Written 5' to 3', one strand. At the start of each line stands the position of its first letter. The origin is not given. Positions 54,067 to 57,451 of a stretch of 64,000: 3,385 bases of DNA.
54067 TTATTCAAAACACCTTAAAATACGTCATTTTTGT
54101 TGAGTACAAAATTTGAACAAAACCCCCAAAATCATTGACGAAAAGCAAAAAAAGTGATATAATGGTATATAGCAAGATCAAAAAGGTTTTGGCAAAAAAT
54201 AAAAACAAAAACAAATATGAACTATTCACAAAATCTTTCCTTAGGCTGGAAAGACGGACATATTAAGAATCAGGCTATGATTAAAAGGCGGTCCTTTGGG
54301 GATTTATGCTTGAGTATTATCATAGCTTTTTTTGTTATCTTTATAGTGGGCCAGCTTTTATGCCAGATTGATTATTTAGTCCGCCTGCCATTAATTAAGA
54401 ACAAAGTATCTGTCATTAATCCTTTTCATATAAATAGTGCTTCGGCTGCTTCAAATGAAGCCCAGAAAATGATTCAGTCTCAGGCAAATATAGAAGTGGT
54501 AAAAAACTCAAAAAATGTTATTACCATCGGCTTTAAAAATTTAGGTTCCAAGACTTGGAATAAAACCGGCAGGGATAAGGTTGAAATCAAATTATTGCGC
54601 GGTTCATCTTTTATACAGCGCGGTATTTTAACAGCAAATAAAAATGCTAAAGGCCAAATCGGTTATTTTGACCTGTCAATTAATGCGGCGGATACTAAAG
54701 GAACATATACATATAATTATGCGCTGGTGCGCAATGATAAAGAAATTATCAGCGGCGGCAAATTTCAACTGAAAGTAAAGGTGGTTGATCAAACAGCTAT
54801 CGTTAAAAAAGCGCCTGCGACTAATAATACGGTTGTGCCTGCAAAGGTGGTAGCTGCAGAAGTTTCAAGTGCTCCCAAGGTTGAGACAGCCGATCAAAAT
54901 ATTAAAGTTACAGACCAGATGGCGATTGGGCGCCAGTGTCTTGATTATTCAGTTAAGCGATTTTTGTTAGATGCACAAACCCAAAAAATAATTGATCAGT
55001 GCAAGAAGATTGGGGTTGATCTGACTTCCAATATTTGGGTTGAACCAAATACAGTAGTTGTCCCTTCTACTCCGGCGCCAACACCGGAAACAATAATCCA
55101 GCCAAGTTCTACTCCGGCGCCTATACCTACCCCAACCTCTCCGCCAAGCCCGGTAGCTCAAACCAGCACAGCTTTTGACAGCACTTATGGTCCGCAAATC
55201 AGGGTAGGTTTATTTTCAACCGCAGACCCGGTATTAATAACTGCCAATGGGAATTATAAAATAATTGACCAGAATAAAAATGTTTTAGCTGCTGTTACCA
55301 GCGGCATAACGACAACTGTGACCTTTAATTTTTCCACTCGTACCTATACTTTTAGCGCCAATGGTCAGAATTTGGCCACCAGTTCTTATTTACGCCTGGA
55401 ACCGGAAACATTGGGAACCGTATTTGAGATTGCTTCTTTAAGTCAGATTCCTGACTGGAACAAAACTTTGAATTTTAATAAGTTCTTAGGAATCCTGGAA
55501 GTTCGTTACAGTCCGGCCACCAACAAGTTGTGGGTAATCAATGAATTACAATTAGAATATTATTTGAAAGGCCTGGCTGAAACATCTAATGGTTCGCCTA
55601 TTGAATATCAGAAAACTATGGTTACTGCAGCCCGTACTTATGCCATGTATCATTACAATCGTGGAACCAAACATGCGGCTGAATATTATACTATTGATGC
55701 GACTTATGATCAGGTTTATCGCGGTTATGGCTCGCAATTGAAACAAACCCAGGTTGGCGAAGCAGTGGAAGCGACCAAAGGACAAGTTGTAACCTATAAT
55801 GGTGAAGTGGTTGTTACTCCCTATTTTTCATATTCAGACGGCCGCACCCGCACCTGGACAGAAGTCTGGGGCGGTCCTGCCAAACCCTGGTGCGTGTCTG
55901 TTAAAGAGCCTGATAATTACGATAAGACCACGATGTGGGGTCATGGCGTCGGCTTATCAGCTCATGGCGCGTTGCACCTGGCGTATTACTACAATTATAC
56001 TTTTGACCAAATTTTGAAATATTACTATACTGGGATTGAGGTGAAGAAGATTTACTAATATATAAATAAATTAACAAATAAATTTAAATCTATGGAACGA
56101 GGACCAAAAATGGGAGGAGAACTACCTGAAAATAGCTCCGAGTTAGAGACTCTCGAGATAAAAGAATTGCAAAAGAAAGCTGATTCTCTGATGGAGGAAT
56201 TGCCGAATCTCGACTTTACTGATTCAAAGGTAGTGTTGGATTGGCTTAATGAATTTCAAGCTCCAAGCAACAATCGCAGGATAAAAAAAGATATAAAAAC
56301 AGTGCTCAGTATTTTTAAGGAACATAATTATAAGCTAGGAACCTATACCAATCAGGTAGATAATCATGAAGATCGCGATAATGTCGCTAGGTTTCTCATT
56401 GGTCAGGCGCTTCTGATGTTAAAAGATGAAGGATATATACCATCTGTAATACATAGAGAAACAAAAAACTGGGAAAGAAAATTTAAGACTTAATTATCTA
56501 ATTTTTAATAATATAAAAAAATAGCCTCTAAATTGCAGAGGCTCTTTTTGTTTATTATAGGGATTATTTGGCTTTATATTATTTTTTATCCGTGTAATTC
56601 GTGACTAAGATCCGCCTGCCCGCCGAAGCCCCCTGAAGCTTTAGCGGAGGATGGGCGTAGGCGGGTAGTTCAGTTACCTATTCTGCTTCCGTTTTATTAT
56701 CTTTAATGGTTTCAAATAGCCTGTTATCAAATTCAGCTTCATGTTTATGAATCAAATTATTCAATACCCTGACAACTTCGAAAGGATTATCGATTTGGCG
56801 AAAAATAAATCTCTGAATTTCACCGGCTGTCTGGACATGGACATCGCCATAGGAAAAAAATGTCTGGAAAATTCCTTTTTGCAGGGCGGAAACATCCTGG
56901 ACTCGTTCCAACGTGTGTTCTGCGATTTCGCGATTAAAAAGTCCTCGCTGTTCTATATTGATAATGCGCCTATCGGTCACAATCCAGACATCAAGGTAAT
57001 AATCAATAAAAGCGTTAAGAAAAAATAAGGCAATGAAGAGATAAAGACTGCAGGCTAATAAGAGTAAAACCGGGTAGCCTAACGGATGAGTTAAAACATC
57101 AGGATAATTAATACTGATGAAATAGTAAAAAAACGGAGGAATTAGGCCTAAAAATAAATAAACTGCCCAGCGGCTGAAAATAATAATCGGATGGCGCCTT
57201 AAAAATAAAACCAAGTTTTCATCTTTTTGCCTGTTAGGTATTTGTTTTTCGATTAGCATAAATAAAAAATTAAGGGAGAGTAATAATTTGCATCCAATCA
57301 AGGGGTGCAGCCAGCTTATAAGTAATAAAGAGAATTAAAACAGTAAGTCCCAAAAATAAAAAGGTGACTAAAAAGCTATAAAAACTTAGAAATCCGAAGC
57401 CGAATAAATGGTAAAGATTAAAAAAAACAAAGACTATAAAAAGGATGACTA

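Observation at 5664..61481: At least twelve GC-rich single-gene islands in an AT-rich genome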

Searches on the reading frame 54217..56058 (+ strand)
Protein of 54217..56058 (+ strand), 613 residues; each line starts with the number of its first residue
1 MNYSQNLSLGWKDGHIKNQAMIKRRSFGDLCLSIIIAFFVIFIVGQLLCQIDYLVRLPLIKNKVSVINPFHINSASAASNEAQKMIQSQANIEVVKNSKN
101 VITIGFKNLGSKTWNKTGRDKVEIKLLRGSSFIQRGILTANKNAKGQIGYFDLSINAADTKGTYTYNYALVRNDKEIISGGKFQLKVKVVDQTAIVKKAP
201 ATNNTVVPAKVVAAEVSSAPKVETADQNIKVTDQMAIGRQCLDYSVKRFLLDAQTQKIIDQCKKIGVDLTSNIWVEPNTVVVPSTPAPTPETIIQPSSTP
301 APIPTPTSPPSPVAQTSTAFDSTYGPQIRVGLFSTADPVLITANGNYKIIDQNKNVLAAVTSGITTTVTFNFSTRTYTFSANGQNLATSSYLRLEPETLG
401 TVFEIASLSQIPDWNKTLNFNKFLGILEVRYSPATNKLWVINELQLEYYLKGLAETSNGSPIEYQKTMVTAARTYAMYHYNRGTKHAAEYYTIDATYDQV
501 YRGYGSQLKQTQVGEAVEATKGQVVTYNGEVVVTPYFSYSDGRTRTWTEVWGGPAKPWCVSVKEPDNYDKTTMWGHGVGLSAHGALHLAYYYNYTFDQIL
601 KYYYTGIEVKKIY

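Call 73: search_protein_families(library=pfam, max_evalue=0.001, proteins=[window:54217-56058:+])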
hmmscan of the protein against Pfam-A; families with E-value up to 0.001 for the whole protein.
window:54217-56058:+ (613 aa): 1 family
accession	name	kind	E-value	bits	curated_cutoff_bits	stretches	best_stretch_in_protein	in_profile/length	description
PF08486.15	SpoIID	-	6.6e-13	49.5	23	1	436-527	3-97/97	Stage II sporulation protein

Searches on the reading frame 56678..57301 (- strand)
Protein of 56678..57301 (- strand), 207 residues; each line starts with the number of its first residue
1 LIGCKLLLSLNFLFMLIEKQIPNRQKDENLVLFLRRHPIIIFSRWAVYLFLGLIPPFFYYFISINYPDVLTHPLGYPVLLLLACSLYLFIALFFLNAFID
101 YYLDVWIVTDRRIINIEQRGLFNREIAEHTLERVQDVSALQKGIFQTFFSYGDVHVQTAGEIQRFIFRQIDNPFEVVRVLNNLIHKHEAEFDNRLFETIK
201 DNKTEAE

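Call 78: search_protein_families(library=pfam, max_evalue=0.01, proteins=[window:56678-57301:-])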
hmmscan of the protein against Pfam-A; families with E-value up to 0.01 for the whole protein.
window:56678-57301:- (207 aa): 2 families
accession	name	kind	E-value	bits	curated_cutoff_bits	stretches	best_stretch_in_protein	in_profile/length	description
PF03703.20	bPH_2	-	1.7e-08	35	22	1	106-178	6-76/78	Bacterial PH domain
PF14470.12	bPH_3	-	0.0018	19.1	23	1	98-146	14-64/95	Bacterial PH domain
